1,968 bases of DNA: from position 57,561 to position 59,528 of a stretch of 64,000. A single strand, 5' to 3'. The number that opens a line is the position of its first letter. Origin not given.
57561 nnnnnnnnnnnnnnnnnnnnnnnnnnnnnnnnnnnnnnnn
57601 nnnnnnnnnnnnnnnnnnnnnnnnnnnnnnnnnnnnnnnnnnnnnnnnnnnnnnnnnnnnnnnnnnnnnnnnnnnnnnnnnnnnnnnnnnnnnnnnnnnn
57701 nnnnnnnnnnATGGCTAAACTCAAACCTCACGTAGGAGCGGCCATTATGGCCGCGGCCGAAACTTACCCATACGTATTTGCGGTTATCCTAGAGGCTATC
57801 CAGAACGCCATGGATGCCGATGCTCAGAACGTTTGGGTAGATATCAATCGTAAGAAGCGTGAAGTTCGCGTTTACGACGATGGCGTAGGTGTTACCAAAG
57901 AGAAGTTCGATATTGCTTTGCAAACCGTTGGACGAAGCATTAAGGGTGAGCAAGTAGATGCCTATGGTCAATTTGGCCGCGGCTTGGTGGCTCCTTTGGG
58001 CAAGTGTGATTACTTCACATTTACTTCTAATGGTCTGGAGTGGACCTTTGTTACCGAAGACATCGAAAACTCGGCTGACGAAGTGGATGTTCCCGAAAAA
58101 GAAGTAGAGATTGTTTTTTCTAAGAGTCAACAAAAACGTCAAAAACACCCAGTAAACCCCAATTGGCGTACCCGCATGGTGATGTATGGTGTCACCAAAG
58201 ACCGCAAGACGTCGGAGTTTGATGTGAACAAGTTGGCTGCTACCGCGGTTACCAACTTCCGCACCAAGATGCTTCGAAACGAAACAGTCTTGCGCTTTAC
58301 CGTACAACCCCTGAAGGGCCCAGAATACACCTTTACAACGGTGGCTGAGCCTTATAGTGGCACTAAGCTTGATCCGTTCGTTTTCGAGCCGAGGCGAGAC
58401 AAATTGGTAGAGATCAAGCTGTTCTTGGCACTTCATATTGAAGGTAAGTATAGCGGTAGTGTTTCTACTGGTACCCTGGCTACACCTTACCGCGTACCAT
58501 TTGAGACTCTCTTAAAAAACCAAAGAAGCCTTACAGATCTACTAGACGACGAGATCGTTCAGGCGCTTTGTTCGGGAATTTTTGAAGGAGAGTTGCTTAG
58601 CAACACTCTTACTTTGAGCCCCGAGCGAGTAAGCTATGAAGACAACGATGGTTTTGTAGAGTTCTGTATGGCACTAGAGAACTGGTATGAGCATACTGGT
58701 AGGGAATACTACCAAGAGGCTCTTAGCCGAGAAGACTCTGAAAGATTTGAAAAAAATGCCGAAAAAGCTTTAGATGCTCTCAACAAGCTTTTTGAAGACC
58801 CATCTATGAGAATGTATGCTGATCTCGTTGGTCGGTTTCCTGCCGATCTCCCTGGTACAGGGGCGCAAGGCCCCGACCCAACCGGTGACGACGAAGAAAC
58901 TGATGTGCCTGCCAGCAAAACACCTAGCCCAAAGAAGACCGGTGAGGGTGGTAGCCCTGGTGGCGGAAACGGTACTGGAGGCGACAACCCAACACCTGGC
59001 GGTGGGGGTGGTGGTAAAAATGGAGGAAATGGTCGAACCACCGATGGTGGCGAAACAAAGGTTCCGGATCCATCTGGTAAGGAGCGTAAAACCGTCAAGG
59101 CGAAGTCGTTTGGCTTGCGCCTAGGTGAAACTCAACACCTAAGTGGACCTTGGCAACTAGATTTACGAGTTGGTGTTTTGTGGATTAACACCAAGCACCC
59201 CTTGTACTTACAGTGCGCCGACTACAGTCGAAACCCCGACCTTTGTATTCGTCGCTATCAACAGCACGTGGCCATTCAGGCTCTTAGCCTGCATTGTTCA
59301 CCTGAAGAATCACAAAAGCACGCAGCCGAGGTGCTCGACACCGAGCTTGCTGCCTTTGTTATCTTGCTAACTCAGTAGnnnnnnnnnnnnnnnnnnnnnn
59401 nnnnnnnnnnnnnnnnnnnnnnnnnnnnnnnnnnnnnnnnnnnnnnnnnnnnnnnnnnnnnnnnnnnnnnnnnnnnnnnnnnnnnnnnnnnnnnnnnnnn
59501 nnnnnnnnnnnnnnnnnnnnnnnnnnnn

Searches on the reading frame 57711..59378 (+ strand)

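Call 12: search_protein_families(library=pfam, proteins=[window:57711-59378:+], max_evalue=1)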
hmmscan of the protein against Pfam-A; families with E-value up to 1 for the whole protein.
window:57711-59378:+ (555 aa): 3 families
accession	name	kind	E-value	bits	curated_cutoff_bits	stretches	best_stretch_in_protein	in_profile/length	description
PF13589.12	HATPase_c_3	-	4.5e-12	46.6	25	1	24-109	5-95/137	Histidine kinase-, DNA gyrase B-, and HSP90-like ATPase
PF02518.31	HATPase_c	-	1.7e-05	25.7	26.4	1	24-92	8-77/111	Histidine kinase-, DNA gyrase B-, and HSP90-like ATPase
PF25794.1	SACS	-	0.013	15.7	32.8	0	17-50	13-45/247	Sacsin domain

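Call 38: search_protein_families(library=ncbifam, proteins=[window:57711-59378:+], max_evalue=0.01)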
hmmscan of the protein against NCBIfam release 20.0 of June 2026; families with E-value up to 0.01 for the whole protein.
window:57711-59378:+ (555 aa): 12 families
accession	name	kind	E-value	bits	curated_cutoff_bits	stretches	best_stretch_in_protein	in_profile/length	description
NF047352.1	P_loop_sacsin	domain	7.3e-09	36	50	1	24-103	2-78/80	sacsin N-terminal ATP-binding-like domain-containing protein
NF050001.1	restrict_BbrUII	equivalog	1.6e-08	33.6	550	1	19-76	18-74/659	BbrUII/HgiDII family restriction enzyme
TIGR00585.2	mutl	equivalog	9.9e-08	31.3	180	1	12-71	11-71/555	DNA mismatch repair endonuclease MutL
NF000951.0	PRK00095.2-1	equivalog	1.6e-07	30.4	391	1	11-68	14-71/559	DNA mismatch repair endonuclease MutL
NF010683.0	PRK14083.1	equivalog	2.8e-05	22.8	455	1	31-94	36-116/604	HSP90 family protein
NF000953.0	PRK00095.2-4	equivalog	3.3e-05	23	693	1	14-72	15-74/611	DNA mismatch repair endonuclease MutL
NF000949.0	PRK00095.1-2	equivalog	4.5e-05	22.7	750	1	14-72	19-78/634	DNA mismatch repair endonuclease MutL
NF000952.0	PRK00095.2-2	subfamily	0.00017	20.2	840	1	14-71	15-73/623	DNA mismatch repair endonuclease MutL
NF000948.0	PRK00095.1-1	equivalog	0.00027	20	701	1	13-71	14-73/625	DNA mismatch repair endonuclease MutL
NF000950.0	PRK00095.1-3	equivalog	0.0015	17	756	1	13-72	15-75/641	DNA mismatch repair endonuclease MutL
NF041932.1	MzaB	equivalog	0.0023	16.3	850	1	26-111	16-105/480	MZA anti-phage system associated ATPase MzaB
NF000954.0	PRK00095.2-5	equivalog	0.01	14.3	937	0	13-76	18-82/588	DNA mismatch repair endonuclease MutL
